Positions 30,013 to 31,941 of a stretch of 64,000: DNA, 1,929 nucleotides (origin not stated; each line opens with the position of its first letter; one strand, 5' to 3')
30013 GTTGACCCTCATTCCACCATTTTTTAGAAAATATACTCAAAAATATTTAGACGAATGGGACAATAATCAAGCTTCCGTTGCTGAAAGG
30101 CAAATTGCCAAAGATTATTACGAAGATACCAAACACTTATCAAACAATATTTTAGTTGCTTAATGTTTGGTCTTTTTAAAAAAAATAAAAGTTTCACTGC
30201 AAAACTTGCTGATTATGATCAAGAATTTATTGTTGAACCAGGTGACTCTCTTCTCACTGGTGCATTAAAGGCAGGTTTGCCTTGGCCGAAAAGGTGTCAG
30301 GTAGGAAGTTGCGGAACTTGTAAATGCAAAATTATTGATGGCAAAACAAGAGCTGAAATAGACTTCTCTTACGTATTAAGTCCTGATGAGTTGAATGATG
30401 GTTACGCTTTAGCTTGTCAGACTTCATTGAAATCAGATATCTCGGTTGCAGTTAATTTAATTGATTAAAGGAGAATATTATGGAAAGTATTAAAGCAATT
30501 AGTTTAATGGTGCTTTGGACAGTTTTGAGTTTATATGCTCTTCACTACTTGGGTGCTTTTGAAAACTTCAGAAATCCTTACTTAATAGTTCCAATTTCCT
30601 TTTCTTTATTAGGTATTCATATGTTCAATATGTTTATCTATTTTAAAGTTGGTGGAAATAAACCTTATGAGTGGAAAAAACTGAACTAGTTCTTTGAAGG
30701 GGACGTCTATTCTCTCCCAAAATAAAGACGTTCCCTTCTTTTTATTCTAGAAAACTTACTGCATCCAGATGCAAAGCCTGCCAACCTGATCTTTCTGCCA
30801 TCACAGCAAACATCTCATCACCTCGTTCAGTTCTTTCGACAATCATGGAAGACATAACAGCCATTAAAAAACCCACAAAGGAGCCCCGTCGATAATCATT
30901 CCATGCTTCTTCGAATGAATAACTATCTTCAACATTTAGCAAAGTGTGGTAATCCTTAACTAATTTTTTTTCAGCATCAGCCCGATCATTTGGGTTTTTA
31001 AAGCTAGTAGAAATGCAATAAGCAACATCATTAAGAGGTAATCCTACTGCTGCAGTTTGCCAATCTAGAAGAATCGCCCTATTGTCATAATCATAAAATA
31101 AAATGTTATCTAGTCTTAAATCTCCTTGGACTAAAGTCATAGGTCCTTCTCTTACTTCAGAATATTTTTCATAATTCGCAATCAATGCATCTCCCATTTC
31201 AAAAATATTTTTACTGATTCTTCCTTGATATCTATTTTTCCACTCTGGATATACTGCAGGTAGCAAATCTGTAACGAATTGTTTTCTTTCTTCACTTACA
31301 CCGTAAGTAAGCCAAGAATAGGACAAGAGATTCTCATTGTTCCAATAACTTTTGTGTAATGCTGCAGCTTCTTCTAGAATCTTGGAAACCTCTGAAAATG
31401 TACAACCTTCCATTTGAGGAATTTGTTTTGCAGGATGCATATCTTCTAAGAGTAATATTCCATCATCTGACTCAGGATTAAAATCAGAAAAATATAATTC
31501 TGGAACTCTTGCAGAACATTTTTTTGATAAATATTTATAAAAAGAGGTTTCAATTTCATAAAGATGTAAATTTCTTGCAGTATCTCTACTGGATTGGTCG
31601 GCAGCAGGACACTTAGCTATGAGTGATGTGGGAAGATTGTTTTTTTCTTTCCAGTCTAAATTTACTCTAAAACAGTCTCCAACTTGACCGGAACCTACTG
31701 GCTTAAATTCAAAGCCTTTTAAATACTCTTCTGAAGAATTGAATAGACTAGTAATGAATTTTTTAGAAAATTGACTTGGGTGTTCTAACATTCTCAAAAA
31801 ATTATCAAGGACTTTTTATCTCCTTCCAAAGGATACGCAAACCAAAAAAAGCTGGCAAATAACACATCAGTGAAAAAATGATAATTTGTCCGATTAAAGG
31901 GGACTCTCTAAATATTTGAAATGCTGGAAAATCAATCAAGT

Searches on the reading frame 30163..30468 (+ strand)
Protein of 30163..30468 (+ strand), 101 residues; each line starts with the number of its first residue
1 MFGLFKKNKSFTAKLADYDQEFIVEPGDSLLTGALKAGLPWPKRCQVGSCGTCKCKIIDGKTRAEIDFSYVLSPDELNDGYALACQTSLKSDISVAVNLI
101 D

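Call 59: search_protein_families(library=ncbifam, proteins=[window:30163-30468:+], max_evalue=0.001)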
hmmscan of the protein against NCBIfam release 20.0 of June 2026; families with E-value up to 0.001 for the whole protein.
window:30163-30468:+ (101 aa): 12 families
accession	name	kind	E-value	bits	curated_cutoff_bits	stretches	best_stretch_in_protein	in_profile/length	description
TIGR02160.1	PA_CoA_Oxy5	hypoth_equivalog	1.8e-15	56.6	420.8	1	27-92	282-345/352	1,2-phenylacetyl-CoA epoxidase subunit PaaE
NF058606.1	GlBtMonoRdsGbcB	equivalog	4.9e-13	48.7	500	1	7-95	274-360/362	glycine betaine monooxygenase reductase subunit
NF040756.1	corr_regen_AcsV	exception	6.6e-12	44.6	800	1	18-98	7-86/632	corrinoid activation/regeneration protein AcsV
NF007964.0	PRK10684.1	equivalog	2.1e-11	43.4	383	1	14-96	253-333/333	NADH oxidoreductase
NF040810.1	BenC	equivalog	3.9e-11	42.7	430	1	24-98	17-92/333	benzoate 1,2-dioxygenase electron transfer component BenC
NF041393.1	Frdxn_Halo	equivalog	2.1e-10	40.5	150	1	9-92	28-109/128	ferredoxin Fer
NF045803.1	MethMoxFADbindMmoC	equivalog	6.1e-10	38.4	500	1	21-97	15-91/343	aromatic/alkene monooxygenase hydroxylase FAD-binding subunit MmoC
NF004317.0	PRK05713.1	equivalog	8e-10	38.5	338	1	19-97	8-84/312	iron-sulfur-binding ferredoxin reductase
NF008822.0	PRK11872.1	equivalog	1.6e-09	37.2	402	1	16-95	10-90/341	anthranilate 1,2-dioxygenase electron transfer component AntC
TIGR01941.1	nqrF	equivalog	6.3e-09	35.2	295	1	11-97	32-120/405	NADH:ubiquinone reductase (Na(+)-transporting) subunit F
TIGR02008.1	fdx_plant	subfamily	6.7e-09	35.4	81.15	1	17-96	9-89/97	ferredoxin [2Fe-2S]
NF007985.1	PRK10713.1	equivalog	0.00062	19.3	75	1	29-95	18-79/81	class I ribonucleotide reductase maintenance protein YfaE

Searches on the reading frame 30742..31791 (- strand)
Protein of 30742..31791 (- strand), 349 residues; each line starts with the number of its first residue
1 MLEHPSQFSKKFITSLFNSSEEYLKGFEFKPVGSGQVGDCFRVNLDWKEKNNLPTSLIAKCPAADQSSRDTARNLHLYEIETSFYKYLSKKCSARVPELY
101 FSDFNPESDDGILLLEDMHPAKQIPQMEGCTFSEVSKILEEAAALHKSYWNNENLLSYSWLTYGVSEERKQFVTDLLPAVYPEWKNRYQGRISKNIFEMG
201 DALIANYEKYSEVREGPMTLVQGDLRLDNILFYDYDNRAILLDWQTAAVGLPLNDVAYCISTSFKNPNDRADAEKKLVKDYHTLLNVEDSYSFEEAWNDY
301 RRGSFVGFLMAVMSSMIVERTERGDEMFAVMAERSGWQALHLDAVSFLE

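Call 77: search_protein_families(library=pfam, proteins=[window:30742-31791:-], max_evalue=0.00001)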
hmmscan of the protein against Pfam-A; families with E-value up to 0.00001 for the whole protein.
window:30742-31791:- (349 aa): 3 families
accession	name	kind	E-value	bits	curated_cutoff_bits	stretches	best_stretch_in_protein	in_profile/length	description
PF02958.26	EcKL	-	4.1e-17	62.9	22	1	38-285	7-285/294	Ecdysteroid kinase-like family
PF01636.29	APH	-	9.2e-09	35.8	23.2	1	170-270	129-219/239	Phosphotransferase enzyme family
PF07914.17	DUF1679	-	3.7e-08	33.1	24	1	71-302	108-361/414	Uncharacterized oxidoreductase dhs-27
